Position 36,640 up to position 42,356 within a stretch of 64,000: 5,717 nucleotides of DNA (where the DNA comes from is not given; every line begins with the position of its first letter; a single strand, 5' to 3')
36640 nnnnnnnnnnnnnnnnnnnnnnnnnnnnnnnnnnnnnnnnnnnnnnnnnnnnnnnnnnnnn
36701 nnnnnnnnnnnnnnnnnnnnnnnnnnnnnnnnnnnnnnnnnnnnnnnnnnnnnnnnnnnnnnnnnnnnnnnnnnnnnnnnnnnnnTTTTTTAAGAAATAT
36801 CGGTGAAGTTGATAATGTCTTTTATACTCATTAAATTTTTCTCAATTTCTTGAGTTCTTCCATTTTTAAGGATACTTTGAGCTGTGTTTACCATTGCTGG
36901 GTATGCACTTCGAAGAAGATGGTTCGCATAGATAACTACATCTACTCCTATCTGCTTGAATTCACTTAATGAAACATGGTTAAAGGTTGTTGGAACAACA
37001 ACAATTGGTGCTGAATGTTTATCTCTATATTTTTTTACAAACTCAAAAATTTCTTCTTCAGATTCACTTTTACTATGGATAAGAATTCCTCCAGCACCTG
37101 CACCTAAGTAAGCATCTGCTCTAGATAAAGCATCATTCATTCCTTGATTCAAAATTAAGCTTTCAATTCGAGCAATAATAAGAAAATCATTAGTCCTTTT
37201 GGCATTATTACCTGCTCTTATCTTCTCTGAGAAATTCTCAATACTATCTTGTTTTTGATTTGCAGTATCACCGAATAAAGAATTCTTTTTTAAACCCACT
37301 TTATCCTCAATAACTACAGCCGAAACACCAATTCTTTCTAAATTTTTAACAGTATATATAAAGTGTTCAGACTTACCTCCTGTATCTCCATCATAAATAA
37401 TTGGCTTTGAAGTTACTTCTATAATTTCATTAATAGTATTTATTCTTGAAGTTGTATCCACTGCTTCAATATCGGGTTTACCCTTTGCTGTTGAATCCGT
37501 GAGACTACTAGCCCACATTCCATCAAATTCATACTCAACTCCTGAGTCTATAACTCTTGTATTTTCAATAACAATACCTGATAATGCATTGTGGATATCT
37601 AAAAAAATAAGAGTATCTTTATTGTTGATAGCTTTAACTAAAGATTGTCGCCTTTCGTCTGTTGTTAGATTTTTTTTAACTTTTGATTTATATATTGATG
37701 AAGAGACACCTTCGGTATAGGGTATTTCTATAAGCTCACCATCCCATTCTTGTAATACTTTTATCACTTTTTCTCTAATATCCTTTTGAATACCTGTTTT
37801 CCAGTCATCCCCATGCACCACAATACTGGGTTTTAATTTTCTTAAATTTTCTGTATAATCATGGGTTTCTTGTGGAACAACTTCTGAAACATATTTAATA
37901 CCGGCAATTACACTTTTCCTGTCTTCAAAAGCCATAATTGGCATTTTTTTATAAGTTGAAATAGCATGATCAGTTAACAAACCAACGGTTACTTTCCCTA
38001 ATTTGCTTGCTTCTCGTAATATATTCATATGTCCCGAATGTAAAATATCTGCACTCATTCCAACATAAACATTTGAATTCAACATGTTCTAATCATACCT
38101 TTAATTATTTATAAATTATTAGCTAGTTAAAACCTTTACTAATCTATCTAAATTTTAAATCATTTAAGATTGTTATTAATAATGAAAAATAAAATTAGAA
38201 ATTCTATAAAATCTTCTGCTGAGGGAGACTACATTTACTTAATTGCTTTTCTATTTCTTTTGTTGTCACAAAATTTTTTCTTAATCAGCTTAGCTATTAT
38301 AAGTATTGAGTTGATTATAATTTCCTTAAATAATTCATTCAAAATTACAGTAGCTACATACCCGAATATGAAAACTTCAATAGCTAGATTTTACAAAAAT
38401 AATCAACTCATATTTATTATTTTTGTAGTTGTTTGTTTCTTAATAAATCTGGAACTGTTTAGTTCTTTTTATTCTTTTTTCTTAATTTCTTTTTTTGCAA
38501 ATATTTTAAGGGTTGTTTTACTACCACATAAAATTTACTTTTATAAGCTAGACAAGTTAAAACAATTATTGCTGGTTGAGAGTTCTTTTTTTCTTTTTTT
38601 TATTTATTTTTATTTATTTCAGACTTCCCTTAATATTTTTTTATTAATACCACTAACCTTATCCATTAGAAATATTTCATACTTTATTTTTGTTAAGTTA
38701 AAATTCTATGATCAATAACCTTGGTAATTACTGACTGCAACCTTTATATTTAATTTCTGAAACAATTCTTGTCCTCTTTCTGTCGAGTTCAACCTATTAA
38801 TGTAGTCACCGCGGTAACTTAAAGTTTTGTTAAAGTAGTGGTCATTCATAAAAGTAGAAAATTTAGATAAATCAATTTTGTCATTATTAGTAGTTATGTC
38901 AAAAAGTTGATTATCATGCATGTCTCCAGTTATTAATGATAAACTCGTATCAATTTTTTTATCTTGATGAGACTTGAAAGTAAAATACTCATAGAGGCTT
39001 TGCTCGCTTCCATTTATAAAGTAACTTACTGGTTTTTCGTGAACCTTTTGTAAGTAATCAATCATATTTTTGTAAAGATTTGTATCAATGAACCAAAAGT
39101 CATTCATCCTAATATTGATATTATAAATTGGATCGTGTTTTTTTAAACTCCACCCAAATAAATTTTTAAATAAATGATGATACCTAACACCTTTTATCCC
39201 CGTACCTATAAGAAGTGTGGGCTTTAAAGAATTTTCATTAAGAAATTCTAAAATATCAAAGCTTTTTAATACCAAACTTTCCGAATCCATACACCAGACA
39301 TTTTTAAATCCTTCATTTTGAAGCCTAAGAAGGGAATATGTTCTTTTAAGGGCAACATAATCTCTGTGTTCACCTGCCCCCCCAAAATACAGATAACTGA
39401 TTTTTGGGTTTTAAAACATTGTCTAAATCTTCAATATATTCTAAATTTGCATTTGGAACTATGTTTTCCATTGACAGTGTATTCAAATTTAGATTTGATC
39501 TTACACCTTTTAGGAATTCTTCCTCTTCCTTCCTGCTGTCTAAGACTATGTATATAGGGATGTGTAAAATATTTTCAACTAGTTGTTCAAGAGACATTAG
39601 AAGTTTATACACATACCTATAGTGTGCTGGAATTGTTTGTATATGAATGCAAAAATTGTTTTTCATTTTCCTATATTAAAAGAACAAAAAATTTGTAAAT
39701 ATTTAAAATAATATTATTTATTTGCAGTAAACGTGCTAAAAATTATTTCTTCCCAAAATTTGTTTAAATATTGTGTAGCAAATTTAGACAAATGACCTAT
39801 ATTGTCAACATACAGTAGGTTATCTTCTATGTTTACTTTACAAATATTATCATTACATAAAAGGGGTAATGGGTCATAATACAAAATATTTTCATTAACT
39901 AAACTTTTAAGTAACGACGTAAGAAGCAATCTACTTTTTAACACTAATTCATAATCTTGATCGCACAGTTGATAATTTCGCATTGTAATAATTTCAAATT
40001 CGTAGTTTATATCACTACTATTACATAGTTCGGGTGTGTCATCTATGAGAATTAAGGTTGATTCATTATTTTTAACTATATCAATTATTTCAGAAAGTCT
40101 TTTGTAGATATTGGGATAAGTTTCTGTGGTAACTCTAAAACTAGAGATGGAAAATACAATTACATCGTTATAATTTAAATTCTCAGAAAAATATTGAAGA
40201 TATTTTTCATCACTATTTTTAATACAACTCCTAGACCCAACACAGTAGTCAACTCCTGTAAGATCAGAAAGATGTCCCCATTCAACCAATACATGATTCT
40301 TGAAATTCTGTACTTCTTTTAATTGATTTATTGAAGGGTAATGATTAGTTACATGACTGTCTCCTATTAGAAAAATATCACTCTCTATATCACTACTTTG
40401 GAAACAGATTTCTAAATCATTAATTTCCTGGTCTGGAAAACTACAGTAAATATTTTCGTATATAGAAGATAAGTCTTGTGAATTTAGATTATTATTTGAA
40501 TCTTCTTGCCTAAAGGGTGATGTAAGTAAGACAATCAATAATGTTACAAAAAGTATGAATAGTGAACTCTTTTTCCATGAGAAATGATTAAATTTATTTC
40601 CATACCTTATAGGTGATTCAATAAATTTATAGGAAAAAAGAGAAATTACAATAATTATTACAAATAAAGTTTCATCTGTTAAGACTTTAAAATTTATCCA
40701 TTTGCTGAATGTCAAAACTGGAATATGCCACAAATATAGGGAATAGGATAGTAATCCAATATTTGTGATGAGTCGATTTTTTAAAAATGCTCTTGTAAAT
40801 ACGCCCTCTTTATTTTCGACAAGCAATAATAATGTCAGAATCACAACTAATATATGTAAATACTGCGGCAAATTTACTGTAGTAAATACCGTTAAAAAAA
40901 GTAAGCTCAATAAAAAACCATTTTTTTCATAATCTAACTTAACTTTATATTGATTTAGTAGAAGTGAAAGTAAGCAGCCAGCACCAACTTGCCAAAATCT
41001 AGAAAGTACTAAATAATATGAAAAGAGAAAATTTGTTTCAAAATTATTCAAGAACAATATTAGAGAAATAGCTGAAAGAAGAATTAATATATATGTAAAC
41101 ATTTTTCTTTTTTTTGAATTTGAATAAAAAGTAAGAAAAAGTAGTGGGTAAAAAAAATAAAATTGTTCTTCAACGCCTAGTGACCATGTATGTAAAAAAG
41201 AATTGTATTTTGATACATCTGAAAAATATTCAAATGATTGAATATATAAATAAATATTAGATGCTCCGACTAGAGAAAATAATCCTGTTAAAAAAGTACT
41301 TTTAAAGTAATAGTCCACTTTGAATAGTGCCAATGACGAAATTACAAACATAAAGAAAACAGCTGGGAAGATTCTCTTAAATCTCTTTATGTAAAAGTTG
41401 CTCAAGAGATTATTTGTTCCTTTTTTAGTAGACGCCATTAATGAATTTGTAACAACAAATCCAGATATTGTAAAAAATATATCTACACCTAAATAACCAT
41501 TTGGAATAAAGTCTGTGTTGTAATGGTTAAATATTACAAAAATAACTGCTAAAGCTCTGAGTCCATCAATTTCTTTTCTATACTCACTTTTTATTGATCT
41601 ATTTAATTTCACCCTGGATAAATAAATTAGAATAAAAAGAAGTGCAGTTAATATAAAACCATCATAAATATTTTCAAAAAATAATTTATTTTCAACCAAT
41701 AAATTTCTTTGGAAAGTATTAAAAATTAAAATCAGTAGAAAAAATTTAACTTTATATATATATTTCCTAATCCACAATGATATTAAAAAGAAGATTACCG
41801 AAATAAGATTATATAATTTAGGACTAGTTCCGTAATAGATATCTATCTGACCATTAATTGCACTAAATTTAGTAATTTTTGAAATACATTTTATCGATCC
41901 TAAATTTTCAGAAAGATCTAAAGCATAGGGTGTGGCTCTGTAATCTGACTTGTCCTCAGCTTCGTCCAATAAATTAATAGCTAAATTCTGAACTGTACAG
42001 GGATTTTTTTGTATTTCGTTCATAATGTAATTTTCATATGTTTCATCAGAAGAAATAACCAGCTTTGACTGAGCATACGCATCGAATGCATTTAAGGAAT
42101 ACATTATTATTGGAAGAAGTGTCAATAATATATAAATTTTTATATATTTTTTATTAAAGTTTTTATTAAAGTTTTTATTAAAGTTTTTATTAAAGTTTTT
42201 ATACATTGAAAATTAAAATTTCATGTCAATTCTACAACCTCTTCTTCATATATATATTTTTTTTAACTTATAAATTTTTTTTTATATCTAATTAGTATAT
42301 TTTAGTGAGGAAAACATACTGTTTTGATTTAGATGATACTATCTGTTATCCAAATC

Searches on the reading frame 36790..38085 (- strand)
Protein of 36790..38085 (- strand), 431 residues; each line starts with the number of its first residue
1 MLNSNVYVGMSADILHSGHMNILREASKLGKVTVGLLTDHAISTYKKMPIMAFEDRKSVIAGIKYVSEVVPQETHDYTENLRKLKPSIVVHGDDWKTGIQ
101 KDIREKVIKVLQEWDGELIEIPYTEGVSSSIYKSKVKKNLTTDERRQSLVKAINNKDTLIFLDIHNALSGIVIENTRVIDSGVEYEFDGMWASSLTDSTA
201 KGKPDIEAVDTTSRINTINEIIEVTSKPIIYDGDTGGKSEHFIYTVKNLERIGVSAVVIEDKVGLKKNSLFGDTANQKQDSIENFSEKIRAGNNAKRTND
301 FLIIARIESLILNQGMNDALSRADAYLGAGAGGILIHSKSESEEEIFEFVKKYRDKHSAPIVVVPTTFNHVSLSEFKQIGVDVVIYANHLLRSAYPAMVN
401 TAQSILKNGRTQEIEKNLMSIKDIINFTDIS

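Call 31: search_protein_families(library=pfam, proteins=[window:36790-38085:-], max_evalue=0.00001)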
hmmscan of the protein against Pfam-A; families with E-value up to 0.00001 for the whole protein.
window:36790-38085:- (431 aa): 2 families
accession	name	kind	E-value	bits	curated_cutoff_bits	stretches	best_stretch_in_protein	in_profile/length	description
PF13714.12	PEP_mutase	-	1.7e-55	188.6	31.5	1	154-406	5-240/240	Phosphoenolpyruvate phosphomutase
PF01467.32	CTP_transf_like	-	1.3e-14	54.9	21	1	11-133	5-131/133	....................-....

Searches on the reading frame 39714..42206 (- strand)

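Call 31: search_protein_families(library=pfam, proteins=[window:39714-42206:-], max_evalue=0.00001)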
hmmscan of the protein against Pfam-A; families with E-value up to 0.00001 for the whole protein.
window:39714-42206:- (830 aa): 2 families
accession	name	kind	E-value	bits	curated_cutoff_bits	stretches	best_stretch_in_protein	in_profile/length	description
PF01757.29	Acyl_transf_3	-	3e-25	89.4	31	1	211-521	2-315/326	Acyltransferase domain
PF19040.6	SGNH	-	1.2e-19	71.5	27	1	588-818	2-246/248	SGNH domain (fused to AT3 domains)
